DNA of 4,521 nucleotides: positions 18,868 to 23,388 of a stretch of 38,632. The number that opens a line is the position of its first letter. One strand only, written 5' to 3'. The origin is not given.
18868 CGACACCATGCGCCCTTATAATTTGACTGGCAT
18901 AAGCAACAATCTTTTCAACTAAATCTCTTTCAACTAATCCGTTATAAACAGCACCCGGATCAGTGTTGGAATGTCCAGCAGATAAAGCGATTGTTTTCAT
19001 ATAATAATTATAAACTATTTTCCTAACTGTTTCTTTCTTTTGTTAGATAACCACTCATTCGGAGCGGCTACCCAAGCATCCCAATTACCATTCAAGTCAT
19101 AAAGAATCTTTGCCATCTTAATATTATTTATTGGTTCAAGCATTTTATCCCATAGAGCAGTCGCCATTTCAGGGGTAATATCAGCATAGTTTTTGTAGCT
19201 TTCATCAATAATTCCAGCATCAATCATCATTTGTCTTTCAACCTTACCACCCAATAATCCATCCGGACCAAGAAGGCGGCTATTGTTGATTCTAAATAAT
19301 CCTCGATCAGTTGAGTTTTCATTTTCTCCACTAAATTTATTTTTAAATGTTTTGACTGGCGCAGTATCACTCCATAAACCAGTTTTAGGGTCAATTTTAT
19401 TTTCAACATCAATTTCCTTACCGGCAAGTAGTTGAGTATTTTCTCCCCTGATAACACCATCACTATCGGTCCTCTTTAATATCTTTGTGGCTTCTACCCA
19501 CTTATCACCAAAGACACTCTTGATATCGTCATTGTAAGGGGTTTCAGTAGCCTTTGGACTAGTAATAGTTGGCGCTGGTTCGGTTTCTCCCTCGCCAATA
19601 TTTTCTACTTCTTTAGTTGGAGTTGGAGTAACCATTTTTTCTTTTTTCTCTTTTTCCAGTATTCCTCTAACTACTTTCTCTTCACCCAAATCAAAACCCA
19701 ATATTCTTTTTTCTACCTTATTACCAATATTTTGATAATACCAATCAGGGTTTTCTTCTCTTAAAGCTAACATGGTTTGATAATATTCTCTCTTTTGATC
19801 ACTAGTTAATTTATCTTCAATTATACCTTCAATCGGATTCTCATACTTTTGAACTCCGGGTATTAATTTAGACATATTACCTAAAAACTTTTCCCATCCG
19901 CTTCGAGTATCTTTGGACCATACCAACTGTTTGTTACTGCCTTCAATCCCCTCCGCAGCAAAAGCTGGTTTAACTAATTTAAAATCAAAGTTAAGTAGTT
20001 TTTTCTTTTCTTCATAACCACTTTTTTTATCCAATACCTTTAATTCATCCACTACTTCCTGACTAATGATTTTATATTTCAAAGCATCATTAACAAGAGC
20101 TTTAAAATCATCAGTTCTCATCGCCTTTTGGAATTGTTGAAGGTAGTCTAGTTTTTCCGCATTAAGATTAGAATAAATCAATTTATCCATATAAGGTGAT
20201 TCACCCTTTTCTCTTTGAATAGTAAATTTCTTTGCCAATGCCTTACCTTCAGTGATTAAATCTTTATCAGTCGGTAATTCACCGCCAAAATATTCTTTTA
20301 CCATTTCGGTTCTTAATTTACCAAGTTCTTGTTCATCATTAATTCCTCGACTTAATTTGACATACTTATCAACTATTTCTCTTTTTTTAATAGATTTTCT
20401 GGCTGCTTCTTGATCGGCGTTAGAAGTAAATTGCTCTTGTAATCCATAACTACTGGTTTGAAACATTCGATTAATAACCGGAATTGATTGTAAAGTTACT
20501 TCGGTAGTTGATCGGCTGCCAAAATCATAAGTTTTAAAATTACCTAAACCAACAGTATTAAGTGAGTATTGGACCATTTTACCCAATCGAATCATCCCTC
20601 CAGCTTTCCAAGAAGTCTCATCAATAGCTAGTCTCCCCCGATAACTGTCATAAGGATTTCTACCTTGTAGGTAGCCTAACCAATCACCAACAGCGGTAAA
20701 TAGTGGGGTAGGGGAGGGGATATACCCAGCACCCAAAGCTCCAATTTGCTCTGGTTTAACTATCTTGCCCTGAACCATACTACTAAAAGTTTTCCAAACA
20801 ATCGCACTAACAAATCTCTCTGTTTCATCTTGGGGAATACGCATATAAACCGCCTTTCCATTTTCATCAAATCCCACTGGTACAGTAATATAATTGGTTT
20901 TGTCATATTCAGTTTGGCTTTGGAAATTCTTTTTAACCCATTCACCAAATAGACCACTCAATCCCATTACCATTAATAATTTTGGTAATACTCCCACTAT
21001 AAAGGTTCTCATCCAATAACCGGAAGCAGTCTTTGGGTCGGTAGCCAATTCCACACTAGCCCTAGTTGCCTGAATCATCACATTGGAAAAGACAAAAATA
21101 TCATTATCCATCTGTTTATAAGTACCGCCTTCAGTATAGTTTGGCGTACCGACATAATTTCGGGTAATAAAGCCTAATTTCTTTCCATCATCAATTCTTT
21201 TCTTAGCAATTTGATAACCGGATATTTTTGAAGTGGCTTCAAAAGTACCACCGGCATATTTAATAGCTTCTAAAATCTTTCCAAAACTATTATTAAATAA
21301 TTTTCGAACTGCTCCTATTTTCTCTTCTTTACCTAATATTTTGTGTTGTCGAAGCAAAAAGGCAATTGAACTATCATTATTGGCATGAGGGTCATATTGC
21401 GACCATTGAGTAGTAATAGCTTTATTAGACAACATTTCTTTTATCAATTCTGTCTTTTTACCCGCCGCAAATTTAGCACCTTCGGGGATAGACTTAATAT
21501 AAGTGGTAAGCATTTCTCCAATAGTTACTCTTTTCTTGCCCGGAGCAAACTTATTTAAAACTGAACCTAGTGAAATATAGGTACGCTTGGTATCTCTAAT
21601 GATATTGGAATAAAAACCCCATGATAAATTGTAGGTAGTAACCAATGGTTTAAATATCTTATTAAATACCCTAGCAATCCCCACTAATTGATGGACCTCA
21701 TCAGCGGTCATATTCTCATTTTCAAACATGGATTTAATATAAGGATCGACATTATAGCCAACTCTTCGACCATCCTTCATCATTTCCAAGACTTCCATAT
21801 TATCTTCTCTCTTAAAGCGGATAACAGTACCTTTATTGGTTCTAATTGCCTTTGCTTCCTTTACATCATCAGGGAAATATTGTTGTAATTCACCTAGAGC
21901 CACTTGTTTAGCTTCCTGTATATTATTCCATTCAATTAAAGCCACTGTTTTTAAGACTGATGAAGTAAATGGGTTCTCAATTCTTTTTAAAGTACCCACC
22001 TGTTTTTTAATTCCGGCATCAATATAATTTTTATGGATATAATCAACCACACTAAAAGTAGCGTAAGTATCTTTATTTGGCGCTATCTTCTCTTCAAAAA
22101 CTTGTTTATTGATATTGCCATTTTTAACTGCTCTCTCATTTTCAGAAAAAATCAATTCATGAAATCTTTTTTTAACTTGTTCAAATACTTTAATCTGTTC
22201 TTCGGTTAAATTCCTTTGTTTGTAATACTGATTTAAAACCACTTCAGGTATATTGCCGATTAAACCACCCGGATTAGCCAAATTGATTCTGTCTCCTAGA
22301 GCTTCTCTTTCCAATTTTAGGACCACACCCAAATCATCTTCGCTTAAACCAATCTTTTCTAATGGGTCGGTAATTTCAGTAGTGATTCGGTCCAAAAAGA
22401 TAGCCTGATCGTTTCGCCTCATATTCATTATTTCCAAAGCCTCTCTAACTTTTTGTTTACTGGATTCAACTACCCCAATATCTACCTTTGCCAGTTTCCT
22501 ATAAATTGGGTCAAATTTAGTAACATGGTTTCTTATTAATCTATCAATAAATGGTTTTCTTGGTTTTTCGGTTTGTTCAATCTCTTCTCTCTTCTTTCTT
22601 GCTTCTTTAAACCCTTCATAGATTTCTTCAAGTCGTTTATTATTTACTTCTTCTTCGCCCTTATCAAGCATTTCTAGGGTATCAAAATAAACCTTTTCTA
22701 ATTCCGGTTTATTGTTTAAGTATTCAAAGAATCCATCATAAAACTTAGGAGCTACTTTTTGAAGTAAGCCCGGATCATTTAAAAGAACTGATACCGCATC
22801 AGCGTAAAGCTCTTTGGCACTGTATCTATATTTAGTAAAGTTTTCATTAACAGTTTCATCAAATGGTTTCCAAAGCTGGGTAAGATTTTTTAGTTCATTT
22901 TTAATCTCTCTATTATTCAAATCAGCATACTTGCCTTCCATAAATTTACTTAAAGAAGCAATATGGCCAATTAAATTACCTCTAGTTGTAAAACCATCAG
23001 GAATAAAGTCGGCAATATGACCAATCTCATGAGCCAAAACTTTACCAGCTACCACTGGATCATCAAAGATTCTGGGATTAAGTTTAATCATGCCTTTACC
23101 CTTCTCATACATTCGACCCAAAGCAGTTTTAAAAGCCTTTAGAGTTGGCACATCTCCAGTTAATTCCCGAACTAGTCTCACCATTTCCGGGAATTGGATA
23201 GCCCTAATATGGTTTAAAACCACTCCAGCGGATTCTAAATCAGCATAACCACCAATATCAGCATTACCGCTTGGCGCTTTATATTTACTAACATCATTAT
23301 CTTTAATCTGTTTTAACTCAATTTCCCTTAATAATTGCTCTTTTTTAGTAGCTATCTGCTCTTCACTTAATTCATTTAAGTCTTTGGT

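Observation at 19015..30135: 3,706-aa giant ORF fusing ejection-protein hallmarks with a DarB-like methyltransferase-helicase, a zincin and a lysozyme-like domain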

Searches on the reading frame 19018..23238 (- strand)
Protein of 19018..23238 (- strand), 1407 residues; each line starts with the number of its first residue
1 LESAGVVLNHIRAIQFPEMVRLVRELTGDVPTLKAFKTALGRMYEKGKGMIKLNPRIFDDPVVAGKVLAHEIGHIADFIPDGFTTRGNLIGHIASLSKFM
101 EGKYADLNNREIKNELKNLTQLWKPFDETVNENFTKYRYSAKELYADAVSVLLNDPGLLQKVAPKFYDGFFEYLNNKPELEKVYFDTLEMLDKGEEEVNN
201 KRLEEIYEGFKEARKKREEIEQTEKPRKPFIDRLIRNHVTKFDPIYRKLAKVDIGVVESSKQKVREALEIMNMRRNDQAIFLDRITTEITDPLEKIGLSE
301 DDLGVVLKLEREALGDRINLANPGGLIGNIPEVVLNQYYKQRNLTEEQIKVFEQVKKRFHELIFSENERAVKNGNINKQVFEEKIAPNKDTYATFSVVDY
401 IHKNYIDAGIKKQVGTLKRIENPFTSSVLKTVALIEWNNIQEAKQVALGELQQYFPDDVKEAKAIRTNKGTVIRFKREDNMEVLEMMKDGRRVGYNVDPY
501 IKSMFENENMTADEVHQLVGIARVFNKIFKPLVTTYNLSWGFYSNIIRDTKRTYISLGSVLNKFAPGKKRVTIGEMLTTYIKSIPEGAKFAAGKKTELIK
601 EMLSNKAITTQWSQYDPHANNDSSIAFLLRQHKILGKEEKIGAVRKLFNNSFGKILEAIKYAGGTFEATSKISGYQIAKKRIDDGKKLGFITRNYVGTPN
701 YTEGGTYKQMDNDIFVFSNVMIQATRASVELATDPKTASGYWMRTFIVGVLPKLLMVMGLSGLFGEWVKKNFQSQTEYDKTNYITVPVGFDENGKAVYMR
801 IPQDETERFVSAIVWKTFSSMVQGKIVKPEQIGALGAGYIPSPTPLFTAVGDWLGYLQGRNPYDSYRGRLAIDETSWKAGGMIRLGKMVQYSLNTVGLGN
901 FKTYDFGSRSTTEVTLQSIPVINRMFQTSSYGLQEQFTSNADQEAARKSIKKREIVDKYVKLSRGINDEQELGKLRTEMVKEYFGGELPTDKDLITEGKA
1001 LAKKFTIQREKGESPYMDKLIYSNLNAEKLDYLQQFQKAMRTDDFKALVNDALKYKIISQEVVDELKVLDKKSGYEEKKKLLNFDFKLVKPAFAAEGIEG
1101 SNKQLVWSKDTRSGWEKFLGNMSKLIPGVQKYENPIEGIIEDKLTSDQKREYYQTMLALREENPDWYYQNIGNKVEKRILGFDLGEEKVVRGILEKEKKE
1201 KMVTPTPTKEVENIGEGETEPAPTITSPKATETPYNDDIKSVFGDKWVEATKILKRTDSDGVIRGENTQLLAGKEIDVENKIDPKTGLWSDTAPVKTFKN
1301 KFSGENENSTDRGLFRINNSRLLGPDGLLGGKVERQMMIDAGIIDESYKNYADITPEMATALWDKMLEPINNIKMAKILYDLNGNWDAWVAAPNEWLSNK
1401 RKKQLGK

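Call 13: find_homologous_proteins(query=window:19018-23238:-, max_evalue=0.00001)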
Query window:19018-23238:- (1407 aa): 71 proteins with E <= 0.00001 among 8000 candidates.
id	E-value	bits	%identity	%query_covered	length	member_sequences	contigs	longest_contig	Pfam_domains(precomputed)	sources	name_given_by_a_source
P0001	0.0e+0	1447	56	83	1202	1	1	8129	-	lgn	-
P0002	0.0e+0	1387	60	68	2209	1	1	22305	-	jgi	-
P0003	0.0e+0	1270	47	100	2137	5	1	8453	-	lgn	-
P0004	0.0e+0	1259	57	68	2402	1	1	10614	-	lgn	-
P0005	0.0e+0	1028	41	92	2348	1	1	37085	-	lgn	-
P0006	8.0e-278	943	42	80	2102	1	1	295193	PF18896.6,PF01464.26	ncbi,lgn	-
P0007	2.5e-206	706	36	75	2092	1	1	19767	PF03602.22,PF01555.25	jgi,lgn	jgi:hypothetical protein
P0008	1.6e-186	641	32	93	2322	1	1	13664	PF01464.26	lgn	-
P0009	1.6e-161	558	29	76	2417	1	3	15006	PF13673.14,PF00583.32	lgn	-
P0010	5.5e-161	556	33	76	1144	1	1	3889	-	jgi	-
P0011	1.9e-157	545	35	75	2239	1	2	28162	PF00226.37,PF02767.22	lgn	-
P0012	8.8e-151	522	34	69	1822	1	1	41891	-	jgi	jgi:hypothetical protein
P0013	1.2e-148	515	33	75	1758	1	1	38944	-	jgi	jgi:hypothetical protein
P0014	1.1e-147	512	32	74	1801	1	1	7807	-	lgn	-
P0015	3.4e-147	511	29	76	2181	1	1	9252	-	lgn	-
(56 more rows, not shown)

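Call 15: search_dna_similar(query=window:19018-23238:-, collection=phages, mode=protein, max_rows=25)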
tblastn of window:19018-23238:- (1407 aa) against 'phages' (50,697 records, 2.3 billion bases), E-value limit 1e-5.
Records with a match: 1; places in all: 1; records where one place covers at least 80% of the query: 0.
Best place of each record, by identity: <60% 1.
By first word of the organism name: Pelagibacter 1.
By host as written in the record: Candidadtus Pelagibacter sp. HTCC1062 1.
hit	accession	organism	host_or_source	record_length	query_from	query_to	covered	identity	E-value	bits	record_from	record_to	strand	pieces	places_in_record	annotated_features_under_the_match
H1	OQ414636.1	Pelagibacter phage EXVC032P Baldr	Candidadtus Pelagibacter sp. HTCC1062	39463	13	875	61%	24.6%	7e-33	207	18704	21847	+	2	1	hypothetical protein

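Call 38: find_encoding_contigs(protein=P0005, flank=10000, max_places=2)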
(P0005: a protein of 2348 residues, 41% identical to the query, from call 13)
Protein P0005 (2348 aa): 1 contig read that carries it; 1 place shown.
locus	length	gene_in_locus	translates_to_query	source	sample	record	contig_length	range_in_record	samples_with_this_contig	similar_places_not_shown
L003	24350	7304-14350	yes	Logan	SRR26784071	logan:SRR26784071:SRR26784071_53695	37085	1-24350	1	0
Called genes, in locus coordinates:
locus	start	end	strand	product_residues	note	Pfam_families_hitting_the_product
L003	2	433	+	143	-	?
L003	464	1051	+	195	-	-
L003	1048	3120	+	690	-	PF00534:Glycos_transf_1, PF13692:Glyco_trans_1_4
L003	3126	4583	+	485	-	-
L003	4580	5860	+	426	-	-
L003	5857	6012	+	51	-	-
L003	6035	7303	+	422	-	-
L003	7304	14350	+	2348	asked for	-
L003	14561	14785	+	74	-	-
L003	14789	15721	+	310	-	-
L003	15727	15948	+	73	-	-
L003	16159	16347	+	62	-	-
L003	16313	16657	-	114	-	-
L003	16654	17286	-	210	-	-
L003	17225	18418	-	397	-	PF00270:DEAD, PF04851:ResIII, PF00271:Helicase_C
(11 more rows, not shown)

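Call 70: find_encoding_contigs(protein=P0006, flank=10000, max_places=2)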
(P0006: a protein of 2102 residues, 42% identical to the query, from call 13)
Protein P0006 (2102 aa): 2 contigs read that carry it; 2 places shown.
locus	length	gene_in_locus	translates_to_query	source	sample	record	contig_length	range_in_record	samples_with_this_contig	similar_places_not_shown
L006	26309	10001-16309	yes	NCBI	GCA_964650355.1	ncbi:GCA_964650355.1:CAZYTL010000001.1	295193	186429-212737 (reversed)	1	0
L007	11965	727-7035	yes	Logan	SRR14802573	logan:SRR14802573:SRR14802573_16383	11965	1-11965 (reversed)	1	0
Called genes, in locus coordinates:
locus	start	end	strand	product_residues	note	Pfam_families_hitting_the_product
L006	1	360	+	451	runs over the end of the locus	PF01935:DUF87 (faint), PF05872:HerA_C (weak)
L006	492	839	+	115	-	PF25311:WDGH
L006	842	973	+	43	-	-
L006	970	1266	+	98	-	-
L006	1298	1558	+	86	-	PF14216:DUF4326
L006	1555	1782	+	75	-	-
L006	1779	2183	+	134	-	-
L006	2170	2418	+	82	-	-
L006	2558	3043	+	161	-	PF07460:NUMOD3 (weak)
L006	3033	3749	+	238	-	-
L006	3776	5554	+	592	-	-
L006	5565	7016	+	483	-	-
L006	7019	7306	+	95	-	-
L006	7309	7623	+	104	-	-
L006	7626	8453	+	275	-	-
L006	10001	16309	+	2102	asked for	PF01464:SLT, PF18896:SLT_3 (weak)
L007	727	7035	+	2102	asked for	PF01464:SLT, PF18896:SLT_3 (weak)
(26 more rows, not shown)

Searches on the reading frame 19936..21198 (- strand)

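Call 10: search_protein_families(library=pfam, proteins=[window:19936-21198:-], max_evalue=10)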
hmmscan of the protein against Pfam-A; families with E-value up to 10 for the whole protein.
window:19936-21198:- (421 aa): 2 families
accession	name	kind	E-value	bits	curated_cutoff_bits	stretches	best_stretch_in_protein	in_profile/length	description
PF10791.14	F1F0-ATPsyn_F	-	0.21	12.6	24.7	1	264-315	21-72/92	Mitochondrial F1-F0 ATP synthase subunit F of fungi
PF07303.18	Occludin_ELL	-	1.8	9.8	31.2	1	341-401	23-81/101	Occludin homology domain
